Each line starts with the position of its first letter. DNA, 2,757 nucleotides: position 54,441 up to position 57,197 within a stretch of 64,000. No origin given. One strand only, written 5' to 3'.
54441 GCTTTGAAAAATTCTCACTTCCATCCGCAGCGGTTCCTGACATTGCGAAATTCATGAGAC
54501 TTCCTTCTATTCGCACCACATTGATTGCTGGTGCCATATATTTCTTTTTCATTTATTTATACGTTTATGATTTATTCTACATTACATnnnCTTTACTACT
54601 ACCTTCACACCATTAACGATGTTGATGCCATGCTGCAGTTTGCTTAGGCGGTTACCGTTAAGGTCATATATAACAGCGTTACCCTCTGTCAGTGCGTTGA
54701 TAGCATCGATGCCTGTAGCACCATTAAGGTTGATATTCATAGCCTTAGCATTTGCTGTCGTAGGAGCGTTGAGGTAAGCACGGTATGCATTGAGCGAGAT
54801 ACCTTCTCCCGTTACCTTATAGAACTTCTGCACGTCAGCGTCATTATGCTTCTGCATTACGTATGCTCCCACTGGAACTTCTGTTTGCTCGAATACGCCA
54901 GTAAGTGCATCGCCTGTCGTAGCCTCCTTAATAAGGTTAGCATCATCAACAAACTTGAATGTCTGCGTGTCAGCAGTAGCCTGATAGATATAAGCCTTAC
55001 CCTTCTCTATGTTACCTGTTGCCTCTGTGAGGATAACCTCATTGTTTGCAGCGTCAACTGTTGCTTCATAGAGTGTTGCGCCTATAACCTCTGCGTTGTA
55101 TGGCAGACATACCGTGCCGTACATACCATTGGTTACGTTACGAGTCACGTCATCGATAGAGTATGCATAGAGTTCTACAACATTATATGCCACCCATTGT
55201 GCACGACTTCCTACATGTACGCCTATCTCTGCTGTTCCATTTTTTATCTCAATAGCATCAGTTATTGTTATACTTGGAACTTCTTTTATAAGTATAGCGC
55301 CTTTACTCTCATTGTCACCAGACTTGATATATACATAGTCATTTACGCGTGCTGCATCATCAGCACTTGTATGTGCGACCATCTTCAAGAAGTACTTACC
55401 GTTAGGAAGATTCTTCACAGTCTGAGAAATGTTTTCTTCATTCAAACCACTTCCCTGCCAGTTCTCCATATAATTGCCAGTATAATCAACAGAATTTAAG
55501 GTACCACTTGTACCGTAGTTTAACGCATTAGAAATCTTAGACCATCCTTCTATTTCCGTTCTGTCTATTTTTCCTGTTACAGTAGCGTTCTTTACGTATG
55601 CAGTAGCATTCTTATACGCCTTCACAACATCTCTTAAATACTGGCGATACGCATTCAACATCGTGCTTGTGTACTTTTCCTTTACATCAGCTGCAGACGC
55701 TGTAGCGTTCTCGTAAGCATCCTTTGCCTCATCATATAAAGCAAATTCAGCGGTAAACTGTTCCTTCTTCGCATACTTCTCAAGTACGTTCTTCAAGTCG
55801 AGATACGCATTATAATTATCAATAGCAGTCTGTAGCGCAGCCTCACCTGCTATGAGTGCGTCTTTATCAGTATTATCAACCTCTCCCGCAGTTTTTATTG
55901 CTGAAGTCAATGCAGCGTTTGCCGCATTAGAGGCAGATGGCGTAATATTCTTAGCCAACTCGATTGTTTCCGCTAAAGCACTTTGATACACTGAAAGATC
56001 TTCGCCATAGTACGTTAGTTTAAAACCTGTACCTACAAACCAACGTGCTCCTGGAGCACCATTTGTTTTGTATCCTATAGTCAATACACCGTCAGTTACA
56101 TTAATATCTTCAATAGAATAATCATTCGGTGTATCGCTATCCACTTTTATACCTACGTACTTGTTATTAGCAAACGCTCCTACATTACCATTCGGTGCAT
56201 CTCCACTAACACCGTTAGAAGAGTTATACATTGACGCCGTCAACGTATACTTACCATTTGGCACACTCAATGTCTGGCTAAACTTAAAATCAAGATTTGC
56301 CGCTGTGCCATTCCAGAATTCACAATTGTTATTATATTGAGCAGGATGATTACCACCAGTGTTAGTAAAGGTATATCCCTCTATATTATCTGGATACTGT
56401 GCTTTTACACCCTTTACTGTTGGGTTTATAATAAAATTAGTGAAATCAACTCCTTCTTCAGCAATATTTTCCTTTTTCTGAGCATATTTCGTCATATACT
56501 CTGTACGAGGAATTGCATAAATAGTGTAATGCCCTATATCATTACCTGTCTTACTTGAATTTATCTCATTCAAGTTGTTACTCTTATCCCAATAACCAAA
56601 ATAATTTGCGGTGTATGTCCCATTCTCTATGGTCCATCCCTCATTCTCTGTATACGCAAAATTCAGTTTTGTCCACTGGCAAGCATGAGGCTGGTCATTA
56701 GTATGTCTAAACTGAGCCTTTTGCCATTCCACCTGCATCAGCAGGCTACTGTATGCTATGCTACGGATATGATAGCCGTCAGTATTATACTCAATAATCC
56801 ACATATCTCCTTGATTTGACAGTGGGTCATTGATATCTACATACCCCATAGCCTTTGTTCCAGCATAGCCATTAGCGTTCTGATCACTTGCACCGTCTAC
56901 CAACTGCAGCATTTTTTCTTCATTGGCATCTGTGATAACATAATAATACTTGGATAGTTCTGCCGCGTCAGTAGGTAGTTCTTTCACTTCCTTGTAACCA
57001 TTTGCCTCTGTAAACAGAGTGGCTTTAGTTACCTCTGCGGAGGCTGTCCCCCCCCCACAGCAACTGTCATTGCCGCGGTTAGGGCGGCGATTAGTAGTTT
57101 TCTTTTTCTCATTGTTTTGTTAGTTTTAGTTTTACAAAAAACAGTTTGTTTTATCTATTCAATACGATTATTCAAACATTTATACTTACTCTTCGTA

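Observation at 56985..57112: Poly-G ON/OFF switch in the signal peptide of a secreted protein, captured in the OFF state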

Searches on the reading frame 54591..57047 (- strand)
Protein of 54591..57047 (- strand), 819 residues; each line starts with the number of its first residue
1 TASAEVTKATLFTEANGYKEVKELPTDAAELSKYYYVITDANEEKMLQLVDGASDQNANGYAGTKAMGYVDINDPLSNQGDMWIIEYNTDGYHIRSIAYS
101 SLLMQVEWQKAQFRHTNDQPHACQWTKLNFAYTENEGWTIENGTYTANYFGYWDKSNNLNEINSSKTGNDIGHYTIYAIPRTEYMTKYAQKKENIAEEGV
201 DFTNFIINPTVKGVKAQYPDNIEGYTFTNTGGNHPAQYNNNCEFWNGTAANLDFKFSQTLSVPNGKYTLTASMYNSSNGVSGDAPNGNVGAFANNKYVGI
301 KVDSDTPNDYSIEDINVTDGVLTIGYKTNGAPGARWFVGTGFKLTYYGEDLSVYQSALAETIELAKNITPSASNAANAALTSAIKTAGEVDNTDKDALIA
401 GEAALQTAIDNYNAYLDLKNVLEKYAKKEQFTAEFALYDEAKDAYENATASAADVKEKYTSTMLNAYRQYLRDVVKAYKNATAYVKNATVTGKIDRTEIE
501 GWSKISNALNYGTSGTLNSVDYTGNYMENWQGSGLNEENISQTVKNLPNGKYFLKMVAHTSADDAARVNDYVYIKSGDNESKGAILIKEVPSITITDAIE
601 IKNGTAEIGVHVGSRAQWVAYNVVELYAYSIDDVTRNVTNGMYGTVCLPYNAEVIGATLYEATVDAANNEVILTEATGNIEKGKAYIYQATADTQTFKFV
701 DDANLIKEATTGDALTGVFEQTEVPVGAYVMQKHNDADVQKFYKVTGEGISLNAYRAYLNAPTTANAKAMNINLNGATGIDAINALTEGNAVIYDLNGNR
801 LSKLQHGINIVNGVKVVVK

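Call 10: search_protein_families(library=pfam, proteins=[window:54591-57047:-], max_evalue=0.01)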
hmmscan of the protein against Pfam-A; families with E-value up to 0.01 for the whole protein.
window:54591-57047:- (819 aa): 0 families

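Call 12: find_homologous_proteins(query=window:54591-57047:-)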
Query window:54591-57047:- (819 aa): 15 proteins with E <= 0.001 among 8000 candidates.
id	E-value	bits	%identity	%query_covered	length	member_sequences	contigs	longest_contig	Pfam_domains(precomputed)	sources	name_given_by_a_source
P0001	0.0e+0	1823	100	100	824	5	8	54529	-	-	-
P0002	0.0e+0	1428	78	100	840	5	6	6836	-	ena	-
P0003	0.0e+0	1092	47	76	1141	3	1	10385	-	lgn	-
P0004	0.0e+0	1046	69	50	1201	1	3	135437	PF16405.11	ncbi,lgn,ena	-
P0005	1.4e-285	968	47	77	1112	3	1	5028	PF16405.11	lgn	-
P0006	1.6e-279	948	58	99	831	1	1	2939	-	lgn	-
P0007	2.6e-276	937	45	76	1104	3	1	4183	PF16405.11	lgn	-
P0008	2.8e-270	917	45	76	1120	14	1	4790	PF16405.11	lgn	-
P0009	1.6e-266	905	44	77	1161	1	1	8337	PF16405.11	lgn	-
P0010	1.8e-247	842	54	95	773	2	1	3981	-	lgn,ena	-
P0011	3.0e-122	428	30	22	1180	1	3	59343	-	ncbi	-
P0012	2.2e-46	177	39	32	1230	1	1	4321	-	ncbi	-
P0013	1.8e-30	124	32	42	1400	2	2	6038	PF13385.14,PF05426.19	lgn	-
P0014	6.7e-11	59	35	25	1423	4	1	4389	-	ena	-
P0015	1.2e-10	59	37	18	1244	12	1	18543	-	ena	-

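Call 13: find_related_loci(query=window:54591-57047:-, collection=genome_contigs, flank=3000)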
Query window:54591-57047:- (819 aa) in genome_contigs; peptide patterns used: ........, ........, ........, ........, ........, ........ (x = any residue, [..] = any of these).
33 stretches matched a pattern; 1 encode a relative of the query (tblastn E <= 1e-3); 1 distinct loci.
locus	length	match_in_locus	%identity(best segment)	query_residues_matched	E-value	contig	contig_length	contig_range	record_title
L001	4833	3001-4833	83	4-616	0e+0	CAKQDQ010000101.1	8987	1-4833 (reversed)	MAG: uncultured Prevotella sp. isolate REFINED_METABAT215_TOP10_CONTIGS_1500_ASSEMBLY_K77_MERGED__Hadza_MoBio_hadza-A-D_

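Call 15: find_encoding_contigs(protein=P0001, flank=1500, max_places=10)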
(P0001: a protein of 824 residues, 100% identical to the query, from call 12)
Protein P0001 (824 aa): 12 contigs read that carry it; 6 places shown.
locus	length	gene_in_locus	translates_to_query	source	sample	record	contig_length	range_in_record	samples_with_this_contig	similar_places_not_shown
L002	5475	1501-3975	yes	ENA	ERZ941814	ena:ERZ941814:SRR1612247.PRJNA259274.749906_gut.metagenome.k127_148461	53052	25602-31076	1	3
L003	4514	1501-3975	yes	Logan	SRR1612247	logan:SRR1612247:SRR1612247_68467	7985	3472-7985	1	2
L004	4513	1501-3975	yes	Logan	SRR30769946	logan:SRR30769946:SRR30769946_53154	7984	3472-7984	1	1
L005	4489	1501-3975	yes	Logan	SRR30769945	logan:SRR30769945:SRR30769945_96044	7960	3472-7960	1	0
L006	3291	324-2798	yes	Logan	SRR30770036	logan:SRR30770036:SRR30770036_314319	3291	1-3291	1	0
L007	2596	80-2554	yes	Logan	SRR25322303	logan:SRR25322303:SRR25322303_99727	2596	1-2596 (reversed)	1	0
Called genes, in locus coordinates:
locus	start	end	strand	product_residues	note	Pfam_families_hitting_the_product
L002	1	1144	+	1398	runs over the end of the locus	PF13385:Laminin_G_3, PF05426:Alginate_lyase (weak)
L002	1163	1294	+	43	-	-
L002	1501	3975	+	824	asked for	-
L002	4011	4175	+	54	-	-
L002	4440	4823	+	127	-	PF00164:Ribosom_S12_S23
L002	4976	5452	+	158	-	PF00177:Ribosomal_S7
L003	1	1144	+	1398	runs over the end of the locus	PF13385:Laminin_G_3, PF05426:Alginate_lyase (weak)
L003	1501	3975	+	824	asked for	-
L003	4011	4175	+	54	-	-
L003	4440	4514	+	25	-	?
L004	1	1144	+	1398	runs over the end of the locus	PF13385:Laminin_G_3, PF05426:Alginate_lyase (weak)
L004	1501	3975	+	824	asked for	-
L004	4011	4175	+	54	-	-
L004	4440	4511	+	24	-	?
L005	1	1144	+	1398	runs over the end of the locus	PF13385:Laminin_G_3, PF05426:Alginate_lyase (weak)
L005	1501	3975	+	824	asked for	-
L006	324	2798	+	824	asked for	-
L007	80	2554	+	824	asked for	-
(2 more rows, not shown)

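Call 16: find_encoding_contigs(protein=P0002, flank=1500, max_places=10)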
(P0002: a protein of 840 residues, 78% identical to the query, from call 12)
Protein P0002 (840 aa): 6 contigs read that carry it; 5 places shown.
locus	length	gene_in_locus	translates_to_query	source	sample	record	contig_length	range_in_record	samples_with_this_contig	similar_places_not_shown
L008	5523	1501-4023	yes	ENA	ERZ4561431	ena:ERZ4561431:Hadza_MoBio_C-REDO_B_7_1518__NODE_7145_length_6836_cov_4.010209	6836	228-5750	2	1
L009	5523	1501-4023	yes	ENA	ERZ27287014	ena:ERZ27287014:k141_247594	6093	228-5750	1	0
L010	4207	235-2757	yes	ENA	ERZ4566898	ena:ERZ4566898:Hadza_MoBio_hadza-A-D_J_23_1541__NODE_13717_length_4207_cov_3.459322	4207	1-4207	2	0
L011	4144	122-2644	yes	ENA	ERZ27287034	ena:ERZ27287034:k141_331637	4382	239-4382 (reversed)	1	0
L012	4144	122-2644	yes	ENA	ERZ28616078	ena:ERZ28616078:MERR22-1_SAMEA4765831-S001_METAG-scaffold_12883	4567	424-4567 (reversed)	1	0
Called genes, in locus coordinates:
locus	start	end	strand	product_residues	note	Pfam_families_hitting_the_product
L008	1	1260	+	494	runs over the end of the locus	?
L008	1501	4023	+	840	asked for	-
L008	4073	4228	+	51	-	-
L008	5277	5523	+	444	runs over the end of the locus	?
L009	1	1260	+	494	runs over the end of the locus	?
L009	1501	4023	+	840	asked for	-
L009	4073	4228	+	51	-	-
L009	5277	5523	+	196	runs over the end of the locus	?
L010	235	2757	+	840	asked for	-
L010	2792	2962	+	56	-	-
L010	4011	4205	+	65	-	?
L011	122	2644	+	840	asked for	-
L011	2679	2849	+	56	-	-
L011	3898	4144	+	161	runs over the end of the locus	?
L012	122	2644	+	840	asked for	-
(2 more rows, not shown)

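Call 18: list_cluster_members(proteins=[P0001, P0002])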
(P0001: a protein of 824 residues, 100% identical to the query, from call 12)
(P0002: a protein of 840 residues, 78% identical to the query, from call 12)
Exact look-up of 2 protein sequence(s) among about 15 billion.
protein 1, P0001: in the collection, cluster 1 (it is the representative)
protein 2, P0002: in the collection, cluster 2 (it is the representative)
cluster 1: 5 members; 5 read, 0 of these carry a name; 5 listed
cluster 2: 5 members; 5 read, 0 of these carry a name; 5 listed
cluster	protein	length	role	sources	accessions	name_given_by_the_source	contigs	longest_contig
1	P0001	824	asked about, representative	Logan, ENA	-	-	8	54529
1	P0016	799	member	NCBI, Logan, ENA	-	-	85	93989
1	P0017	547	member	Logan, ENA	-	-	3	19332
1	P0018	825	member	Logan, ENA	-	-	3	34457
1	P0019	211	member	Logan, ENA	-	-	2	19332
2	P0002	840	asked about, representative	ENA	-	-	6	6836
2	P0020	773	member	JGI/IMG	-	-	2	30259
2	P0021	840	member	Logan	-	-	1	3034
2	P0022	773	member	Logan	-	-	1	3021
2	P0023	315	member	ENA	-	-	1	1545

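Call 20: find_encoding_contigs(protein=P0018, flank=1500, max_places=10)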
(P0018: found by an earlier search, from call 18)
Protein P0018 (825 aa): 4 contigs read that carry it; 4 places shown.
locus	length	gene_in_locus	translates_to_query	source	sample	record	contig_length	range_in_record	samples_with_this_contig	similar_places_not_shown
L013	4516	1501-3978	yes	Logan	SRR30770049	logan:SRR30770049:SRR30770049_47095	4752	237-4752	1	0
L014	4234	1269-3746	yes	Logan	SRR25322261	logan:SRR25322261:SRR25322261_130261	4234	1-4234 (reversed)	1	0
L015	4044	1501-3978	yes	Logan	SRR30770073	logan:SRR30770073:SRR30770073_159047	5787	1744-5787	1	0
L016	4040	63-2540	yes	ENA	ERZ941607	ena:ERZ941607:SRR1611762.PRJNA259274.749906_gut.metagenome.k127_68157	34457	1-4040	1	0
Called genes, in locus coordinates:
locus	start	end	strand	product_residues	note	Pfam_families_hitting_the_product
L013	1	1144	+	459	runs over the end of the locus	?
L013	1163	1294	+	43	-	-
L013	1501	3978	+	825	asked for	-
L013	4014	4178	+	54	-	-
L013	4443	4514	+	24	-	?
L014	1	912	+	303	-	?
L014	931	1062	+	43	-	-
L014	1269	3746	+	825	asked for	-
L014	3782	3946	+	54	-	-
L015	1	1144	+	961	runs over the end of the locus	?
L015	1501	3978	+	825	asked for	-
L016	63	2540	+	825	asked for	-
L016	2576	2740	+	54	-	-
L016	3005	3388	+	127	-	PF00164:Ribosom_S12_S23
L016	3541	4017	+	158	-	PF00177:Ribosomal_S7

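Call 21: find_encoding_contigs(protein=P0016, flank=1500, max_places=10)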
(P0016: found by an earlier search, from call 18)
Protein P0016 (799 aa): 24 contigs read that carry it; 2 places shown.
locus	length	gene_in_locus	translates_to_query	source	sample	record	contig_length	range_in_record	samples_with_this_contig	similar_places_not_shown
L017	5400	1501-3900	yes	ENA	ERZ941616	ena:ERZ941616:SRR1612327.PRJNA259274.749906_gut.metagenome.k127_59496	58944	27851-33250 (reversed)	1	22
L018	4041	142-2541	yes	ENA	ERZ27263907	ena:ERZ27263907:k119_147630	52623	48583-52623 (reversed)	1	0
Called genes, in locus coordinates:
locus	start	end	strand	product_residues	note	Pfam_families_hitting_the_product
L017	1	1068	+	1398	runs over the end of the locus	PF13385:Laminin_G_3, PF05426:Alginate_lyase (weak)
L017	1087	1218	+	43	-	-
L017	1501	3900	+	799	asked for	-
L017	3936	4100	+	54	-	-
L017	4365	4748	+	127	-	PF00164:Ribosom_S12_S23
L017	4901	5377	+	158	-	PF00177:Ribosomal_S7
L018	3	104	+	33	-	?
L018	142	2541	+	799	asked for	-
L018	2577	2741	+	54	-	-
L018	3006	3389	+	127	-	PF00164:Ribosom_S12_S23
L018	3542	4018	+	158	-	PF00177:Ribosomal_S7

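Call 33: search_protein_families(library=ncbifam, proteins=[window:54591-57047:-, P0004], max_evalue=0.1)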
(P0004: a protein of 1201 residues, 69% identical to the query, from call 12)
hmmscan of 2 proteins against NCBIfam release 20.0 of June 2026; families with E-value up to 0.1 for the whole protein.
window:54591-57047:- (819 aa): 1 family
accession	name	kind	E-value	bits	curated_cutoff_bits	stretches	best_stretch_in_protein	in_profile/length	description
NF049938.1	EnlAcpGlycTfaseScoD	equivalog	0.0069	16.1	250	1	469-525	5-61/165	(2E)-enoyl-ACP glycyltransferase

P0004 (1201 aa): 1 family
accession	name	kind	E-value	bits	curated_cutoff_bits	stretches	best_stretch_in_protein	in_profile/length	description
NF047936.1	antiphage_GapS6b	subfamily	0.06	11.1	850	0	740-842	213-313/1089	GapS6b family protein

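Call 34: search_protein_families(library=pfam, proteins=[P0004, P0003], max_evalue=0.1)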
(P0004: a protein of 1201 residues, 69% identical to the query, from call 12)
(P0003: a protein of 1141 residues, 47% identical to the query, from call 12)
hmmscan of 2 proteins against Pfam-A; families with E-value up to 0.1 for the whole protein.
P0004 (1201 aa): 1 family
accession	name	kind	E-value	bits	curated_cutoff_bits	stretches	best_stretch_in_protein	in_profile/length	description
PF16405.10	DUF5013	-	8.7e-10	39.4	28.5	2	608-669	43-104/149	Domain of unknown function (DUF5013)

P0003 (1141 aa): 1 family
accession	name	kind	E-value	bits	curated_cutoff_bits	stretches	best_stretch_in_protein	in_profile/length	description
PF16405.10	DUF5013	-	2.7e-05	24.8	28.5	1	543-614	29-104/149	Domain of unknown function (DUF5013)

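Call 46: find_encoding_contigs(protein=P0004, flank=400, max_places=4)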
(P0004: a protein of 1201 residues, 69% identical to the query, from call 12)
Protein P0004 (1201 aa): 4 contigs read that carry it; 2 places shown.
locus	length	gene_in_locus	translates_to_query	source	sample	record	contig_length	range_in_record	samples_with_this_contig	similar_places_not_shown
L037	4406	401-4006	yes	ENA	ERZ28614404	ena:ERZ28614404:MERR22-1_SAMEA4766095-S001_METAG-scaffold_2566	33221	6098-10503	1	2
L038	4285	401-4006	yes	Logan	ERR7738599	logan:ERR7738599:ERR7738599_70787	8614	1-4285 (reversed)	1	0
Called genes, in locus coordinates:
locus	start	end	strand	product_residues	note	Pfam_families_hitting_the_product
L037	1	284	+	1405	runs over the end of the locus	PF13385:Laminin_G_3, PF05426:Alginate_lyase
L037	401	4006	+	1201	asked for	PF16405:DUF5013 (faint)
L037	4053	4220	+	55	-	-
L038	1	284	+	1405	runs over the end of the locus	PF13385:Laminin_G_3, PF05426:Alginate_lyase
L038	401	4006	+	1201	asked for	PF16405:DUF5013 (faint)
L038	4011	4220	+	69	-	-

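Call 47: find_encoding_contigs(protein=P0006, flank=400, max_places=4)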
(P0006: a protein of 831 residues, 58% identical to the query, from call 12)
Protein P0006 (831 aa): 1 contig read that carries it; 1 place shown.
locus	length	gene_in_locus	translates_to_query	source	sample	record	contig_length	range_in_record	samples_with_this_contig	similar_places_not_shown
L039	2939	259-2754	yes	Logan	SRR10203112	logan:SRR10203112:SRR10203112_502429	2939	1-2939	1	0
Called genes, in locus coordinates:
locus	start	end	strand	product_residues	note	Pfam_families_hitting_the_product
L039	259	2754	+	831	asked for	-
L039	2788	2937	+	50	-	?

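Call 48: find_encoding_contigs(protein=P0003, flank=400, max_places=4)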
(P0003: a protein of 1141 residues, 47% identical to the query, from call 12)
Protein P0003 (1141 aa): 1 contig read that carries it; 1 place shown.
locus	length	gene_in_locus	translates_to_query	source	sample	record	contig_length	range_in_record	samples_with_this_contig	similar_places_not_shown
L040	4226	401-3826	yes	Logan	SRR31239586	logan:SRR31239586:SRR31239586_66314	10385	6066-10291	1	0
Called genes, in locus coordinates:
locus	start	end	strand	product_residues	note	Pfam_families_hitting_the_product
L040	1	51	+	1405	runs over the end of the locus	PF13385:Laminin_G_3, PF05426:Alginate_lyase (weak)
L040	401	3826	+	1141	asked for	-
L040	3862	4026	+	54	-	-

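Call 74: predict_structure(alignment_id=A1)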
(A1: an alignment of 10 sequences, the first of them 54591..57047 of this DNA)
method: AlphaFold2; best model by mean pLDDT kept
length: 819 residues; sequences in the alignment: 10
mean_pLDDT: 72.3   pTM: 0.57
mean pLDDT of the five models: 72.3, 67.8, 65.9, 62.0, 61.4
residues with pLDDT >= 90: 184; 70-90: 317; 50-70: 172; < 50: 146
segments of 3 or more residues with pLDDT < 50: 1-6, 54-62, 107-113, 143-161, 480-482, 647-651, 702-724, 748-792, 794-819
pLDDT, mean of each block of 10 residues (from residue 1): 47 87 87 88 78 50 63 80 83 80 57 52 71 79 41 40 56 84 89 77 84 60 73 65 71 85 93 81 77 92 89 92 89 79 91 92 93 95 96 92 94 94 85 89 94 92 85 72 62 69 87 72 73 90 81 86 77 90 75 81 87 89 80 67 55 68 65 66 61 68 39 32 52 55 55 40 29 32 44 46 39 34
secondary structure, 60 per line:
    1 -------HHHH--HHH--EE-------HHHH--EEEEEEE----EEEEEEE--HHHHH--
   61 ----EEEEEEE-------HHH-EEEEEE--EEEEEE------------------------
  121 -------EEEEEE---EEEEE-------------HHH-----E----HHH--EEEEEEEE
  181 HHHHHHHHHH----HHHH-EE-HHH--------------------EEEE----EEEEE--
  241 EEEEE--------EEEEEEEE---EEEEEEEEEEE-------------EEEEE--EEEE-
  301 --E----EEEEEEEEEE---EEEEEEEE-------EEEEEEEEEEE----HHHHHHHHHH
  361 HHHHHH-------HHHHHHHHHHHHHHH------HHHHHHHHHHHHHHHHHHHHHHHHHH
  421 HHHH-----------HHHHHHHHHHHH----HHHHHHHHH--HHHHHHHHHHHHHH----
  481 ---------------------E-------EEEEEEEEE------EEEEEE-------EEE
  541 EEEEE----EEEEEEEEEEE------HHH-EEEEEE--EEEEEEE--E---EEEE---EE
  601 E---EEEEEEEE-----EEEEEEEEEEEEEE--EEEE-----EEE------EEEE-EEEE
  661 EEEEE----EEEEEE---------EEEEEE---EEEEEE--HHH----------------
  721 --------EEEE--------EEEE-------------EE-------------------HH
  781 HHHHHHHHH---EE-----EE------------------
elements in order (helices of 4 or more, strands of 3 or more residues): H8-11 H28-31 E34-40 E45-51 H54-58 E65-71 E83-88 E91-96 E128-133 E137-141 E173-180 H181-190 H195-198 E226-229 E234-238 E241-245 E254-261 E265-275 E289-293 E296-299 E308-317 E321-328 E336-346 H351-366 H374-388 H395-424 H436-447 H452-460 H463-476 E510-518 E525-530 E538-545 E550-560 E571-576 E579-585 E592-595 E599-601 E605-612 E618-631 E634-637 E643-645 E652-655 E657-665 E670-675 E685-690 E694-699 E729-732 E741-744 H779-789

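Call 78: fold_search(model_id=the predicted structure, library=pdb)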
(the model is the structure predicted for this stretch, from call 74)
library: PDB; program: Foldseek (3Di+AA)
matches with E <= 10: 1428; with E <= 0.001: 74
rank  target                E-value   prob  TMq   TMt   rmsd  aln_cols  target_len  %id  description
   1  4w8j                  1.3e-09  1.00  0.13  0.12  24.0       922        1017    8  Structure of the full-length insecticidal protein Cry1Ac reveals intriguing details of toxin packaging into in vivo form (released 2014-09-17)
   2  9h9a                  4.0e-09  1.00  0.21  0.16  30.6       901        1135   10  native structure of the full-length pesticidal protein Cry8Ba2, from crystals formed in vivo (form 1) (released 2025-12-03)
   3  9h99                  1.7e-08  1.00  0.19  0.16  14.0       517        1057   12  Native structure of the full-length pesticidal protein Cry1Ca18 at pH7, from crystals formed in vivo (released 2025-11-12)
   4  9qxq                  4.6e-08  1.00  0.18  0.15  14.9       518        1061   13  native structure of full-length pesticidal protein Cry1Ca18 at pH9, from crystals formed in vivo (released 2026-02-11)
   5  8zdp_v                1.3e-06  0.95  0.11  0.12  65.0       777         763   10  Cryo-EM structure of Mycobacteriophage Douge Central fiber (gp20) (released 2025-06-25)
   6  8zdq_v                1.3e-06  0.95  0.11  0.10  65.0       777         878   10  Cryo-EM structure of Mycobacteriophage Douge complete baseplate (gp13, gp17, gp23, gp16, gp18 and gp20) (released 2025-06-25)
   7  6vls_D                1.3e-06  0.96  0.11  0.10  26.8       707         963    8  Structure of C-terminal fragment of Vip3A toxin (released 2020-07-22)
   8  9efg_A                2.9e-06  0.99  0.12  0.14  26.8       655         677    9  VIP3Cb1 Toxin structure (released 2025-06-18)
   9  5x7o_A                3.4e-06  0.98  0.12  0.08  31.7       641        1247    8  Crystal structure of Paenibacillus sp. 598K alpha-1,6-glucosyltransferase (released 2017-07-26)
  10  8zi4_A                5.9e-06  0.98  0.13  0.16  27.2       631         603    8  Cryo-EM structure of wtEP-trypsinogen (released 2025-05-21)
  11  6tfk_A                6.9e-06  0.97  0.12  0.15  26.6       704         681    9  Vip3Aa toxin structure (released 2020-08-12)
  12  6tfj_B                9.1e-06  0.96  0.12  0.12  26.7       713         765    9  Vip3Aa protoxin structure (released 2020-08-12)
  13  8h3u_A                9.6e-06  0.99  0.13  0.17  23.5       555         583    8  Inhibitor-bound EP, polyA model (released 2022-11-23)
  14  3j31_P                1.0e-05  0.95  0.09  0.19  21.5       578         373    9  Life in the extremes: atomic structure of Sulfolobus Turreted Icosahedral Virus (released 2013-05-01)
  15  8e2i_A                1.3e-05  0.80  0.12  0.05  27.9       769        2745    9  Cryo-EM structure of BIRC6/Smac (released 2023-02-15)
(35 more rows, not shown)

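Call 80: find_encoding_contigs(protein=P0020, flank=500, max_places=6)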
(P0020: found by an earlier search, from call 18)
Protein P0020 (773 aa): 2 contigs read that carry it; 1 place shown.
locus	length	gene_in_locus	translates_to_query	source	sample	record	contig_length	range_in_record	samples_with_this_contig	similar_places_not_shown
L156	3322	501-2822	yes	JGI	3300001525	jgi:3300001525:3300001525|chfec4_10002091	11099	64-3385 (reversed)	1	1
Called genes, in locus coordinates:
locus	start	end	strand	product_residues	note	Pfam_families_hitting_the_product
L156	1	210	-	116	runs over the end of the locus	-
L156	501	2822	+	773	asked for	-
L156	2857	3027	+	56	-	-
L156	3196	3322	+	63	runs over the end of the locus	?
